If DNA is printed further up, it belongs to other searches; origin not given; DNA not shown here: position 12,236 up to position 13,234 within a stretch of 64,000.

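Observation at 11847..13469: GNAT toxin sandwiched between two paralogous RHH antitoxin-like genes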

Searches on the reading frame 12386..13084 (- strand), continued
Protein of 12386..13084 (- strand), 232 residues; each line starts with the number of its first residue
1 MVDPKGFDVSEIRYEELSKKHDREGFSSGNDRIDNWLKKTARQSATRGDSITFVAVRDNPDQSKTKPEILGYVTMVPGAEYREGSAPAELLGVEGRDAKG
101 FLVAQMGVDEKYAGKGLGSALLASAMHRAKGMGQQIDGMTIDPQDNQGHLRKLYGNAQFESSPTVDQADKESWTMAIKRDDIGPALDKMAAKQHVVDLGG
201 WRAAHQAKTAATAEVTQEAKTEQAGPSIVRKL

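Call 81: find_encoding_contigs(protein=P0155, flank=2000, max_places=3)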
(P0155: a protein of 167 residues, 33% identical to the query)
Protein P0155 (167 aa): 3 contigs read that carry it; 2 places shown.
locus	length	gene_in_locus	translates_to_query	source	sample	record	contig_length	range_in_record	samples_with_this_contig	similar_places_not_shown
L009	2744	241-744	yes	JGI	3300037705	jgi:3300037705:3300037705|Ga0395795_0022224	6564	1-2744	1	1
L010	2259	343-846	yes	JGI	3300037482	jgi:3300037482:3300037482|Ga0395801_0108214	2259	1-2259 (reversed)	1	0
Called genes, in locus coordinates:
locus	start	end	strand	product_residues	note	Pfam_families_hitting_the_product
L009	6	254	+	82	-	PF08681:TacA1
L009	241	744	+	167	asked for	PF00583:Acetyltransf_1, PF13508:Acetyltransf_7 (weak), PF13673:Acetyltransf_10 (weak)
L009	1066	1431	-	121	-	-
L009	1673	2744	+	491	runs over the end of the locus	PF00672:HAMP, PF00512:HisKA, PF02518:HATPase_c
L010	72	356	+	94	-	PF08681:TacA1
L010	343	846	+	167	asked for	PF00583:Acetyltransf_1, PF13508:Acetyltransf_7 (weak), PF13673:Acetyltransf_10 (weak)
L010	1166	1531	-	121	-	-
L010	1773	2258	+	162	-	?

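Call 82: find_encoding_contigs(protein=P0154, flank=2000, max_places=3)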
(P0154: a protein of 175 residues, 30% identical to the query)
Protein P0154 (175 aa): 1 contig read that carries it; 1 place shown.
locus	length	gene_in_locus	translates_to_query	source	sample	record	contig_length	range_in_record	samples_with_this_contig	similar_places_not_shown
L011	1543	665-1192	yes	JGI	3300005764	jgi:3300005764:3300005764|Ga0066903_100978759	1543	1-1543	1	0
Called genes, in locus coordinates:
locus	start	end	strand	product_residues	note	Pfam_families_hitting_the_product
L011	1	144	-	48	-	?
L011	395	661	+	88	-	PF21983:NikA-like (weak), PF08681:TacA1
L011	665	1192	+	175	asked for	PF00583:Acetyltransf_1, PF13673:Acetyltransf_10, PF13508:Acetyltransf_7, PF08445:FR47 (weak)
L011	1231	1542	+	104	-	?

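Call 86: search_protein_families(library=padloc, proteins=[window:12386-13084:-], max_evalue=0.1)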
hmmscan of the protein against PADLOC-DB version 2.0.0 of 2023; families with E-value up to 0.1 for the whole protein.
window:12386-13084:- (232 aa): 0 families

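Call 87: search_protein_families(library=phrogs, proteins=[window:12386-13084:-], max_evalue=0.1)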
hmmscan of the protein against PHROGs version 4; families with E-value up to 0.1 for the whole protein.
window:12386-13084:- (232 aa): 4 families
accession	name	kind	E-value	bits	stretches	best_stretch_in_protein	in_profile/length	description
phrog_1758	-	other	1.3e-14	55.6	1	7-178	7-177/184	acetyltransferase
phrog_8663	-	unknown function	0.00015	21.9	1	102-160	221-276/314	-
phrog_3810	-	other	0.044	14.8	1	103-134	88-119/155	acetyltransferase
phrog_20470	-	unknown function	0.099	14.2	0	108-169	24-85/97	-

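Call 90: search_dna_similar(query=window:12386-13084:-, collection=plasmids, mode=protein, max_evalue=0.00001, max_rows=25)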
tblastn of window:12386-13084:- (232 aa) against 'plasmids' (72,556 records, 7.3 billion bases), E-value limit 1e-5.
Records with a match: 358; places in all: 359; records where one place covers at least 80% of the query: 0.
Best place of each record, by identity: <60% 358.
By first word of the organism name: Klebsiella 120; Ralstonia 80; Rhizobium 42; Burkholderia 41; Salmonella 24; Vibrio 7; Mesorhizobium 6; Escherichia 5; Sinorhizobium 4; Citrobacter 3; and 20 more.
By predicted mobility (MOB-suite, as given by PLSDB): conjugative 162; non-mobilizable 107; mobilizable 89.
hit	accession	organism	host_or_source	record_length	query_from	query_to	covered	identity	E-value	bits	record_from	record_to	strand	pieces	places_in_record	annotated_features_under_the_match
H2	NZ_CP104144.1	Rhizobium sullae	Sulla coronaria,cell culture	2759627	12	176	71%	31.1%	4e-6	54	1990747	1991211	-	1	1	record has no annotation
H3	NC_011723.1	Rippkaea orientalis PCC 8801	-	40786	7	162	67%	31.6%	6e-11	69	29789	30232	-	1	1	GNAT family N-acetyltransferase | DUF1778 domain-containing protein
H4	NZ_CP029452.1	Sinorhizobium fredii CCBAU 25509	Glycine soja,cell culture,plant root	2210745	17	195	77%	27.5%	2e-6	56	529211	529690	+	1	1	record has no annotation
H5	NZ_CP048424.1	Rhizobium daejeonense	Cell,soil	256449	8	163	67%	31.3%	3e-12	72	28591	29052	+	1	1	GNAT family N-acetyltransferase | DUF1778 domain-containing protein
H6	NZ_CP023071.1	Sinorhizobium fredii CCBAU 83666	G.max,nodule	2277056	17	195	77%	26.7%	6e-6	54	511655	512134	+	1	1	record has no annotation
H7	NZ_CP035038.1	Sinorhizobium fredii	single cell,soil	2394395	17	195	77%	26.7%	6e-6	54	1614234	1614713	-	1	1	none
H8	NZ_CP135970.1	Vibrio alginolyticus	Apostichopus japonicus,cell culture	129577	20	183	71%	29.2%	2e-9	64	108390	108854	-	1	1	GNAT family N-acetyltransferase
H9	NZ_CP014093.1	Vibrio diabolicus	Homo sapiens,blister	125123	20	183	71%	29.2%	2e-9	64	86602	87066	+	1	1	GNAT family N-acetyltransferase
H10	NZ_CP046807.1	Vibrio alginolyticus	-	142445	20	183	71%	29.2%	2e-9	64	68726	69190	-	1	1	GNAT family N-acetyltransferase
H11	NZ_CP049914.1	Vibrio sp. HDW18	Anodonta arcaeformis,single bacterial ...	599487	20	183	71%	28.6%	2e-8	61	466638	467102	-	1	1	GNAT family N-acetyltransferase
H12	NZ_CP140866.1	Rhizobium leguminosarum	Trifolium pratense,whole organism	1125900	15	163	64%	30.7%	4e-13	75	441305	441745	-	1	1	record has no annotation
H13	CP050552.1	Rhizobium leguminosarum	Vicia sativa,cell culture,root nodule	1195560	15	163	64%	30.7%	4e-13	75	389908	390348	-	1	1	GNAT family N-acetyltransferase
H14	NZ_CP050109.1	Rhizobium leguminosarum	Trifolium repens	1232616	15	163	64%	30.7%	4e-13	75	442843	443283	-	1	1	record has no annotation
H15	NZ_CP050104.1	Rhizobium leguminosarum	Trifolium repens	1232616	15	163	64%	30.7%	4e-13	75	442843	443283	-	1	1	record has no annotation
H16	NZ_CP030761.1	Rhizobium leguminosarum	Genomic DNA from Bacterial pure culture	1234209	15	163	64%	30.7%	4e-13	75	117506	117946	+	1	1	record has no annotation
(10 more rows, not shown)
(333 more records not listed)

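Call 103: find_related_loci(query=A5, collection=viral_contigs, flank=3000)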
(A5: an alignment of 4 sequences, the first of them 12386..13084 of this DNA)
Query A5 (232 aa) in viral_contigs; peptide patterns used: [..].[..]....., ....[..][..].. (x = any residue, [..] = any of these).
22 stretches matched a pattern, but none encodes a relative of the query by tblastn (E <= 1e-3).

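Call 105: list_cluster_members(proteins=[L004:5575-5844:+, L004:6877-7290:+, L005:6873-7337:+, P0003, P0152, L012:3392-4279:+])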
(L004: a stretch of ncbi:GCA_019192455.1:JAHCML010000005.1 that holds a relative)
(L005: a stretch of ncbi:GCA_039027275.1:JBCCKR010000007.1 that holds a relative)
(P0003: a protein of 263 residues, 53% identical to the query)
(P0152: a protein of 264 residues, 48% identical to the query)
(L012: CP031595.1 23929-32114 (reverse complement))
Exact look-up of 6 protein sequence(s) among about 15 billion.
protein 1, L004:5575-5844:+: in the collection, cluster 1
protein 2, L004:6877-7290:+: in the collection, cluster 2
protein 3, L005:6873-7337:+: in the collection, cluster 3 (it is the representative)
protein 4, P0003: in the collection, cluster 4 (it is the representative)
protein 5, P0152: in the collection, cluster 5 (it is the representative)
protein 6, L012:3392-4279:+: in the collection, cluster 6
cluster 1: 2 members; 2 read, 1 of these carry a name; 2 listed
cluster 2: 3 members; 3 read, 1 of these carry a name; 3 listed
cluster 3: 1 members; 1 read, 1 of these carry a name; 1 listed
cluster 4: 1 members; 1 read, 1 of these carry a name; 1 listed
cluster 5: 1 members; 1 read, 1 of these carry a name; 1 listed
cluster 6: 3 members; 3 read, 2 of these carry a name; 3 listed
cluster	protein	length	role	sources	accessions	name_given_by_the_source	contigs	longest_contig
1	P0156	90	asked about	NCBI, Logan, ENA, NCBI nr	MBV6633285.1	MAG: hypothetical protein KI792_09700 [Alphaproteobacteria bacterium] | hypothetical protein [Alphaproteobacteria bacterium SS10]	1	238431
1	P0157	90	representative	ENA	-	-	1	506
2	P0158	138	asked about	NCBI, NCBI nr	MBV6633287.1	MAG: hypothetical protein KI792_09710 [Alphaproteobacteria bacterium] | hypothetical protein [Alphaproteobacteria bacterium SS10]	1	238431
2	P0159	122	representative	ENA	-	-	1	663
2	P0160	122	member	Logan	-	-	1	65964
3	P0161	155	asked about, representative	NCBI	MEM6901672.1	MAG: hypothetical protein AAF556_00355 [Pseudomonadota bacterium]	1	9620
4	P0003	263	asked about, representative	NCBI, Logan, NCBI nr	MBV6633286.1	MAG: GNAT family N-acetyltransferase [Alphaproteobacteria bacterium] | GNAT family N-acetyltransferase [Alphaproteobacteria bacterium SS10]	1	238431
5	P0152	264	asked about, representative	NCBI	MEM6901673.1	MAG: GNAT family N-acetyltransferase [Pseudomonadota bacterium]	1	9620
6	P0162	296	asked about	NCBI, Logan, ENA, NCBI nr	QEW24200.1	Bifunctional (p)ppGpp synthase/hydrolase RelA (plasmid) [Marinibacterium anthonyi] | Bifunctional (p)ppGpp synthase/hydrolase RelA [Marinibacterium anthonyi]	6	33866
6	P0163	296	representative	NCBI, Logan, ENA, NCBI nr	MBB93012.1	MAG: hypothetical protein CML68_00175 [Rhodobacteraceae bacterium] | hypothetical protein [Paracoccaceae bacterium]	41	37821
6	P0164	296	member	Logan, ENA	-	-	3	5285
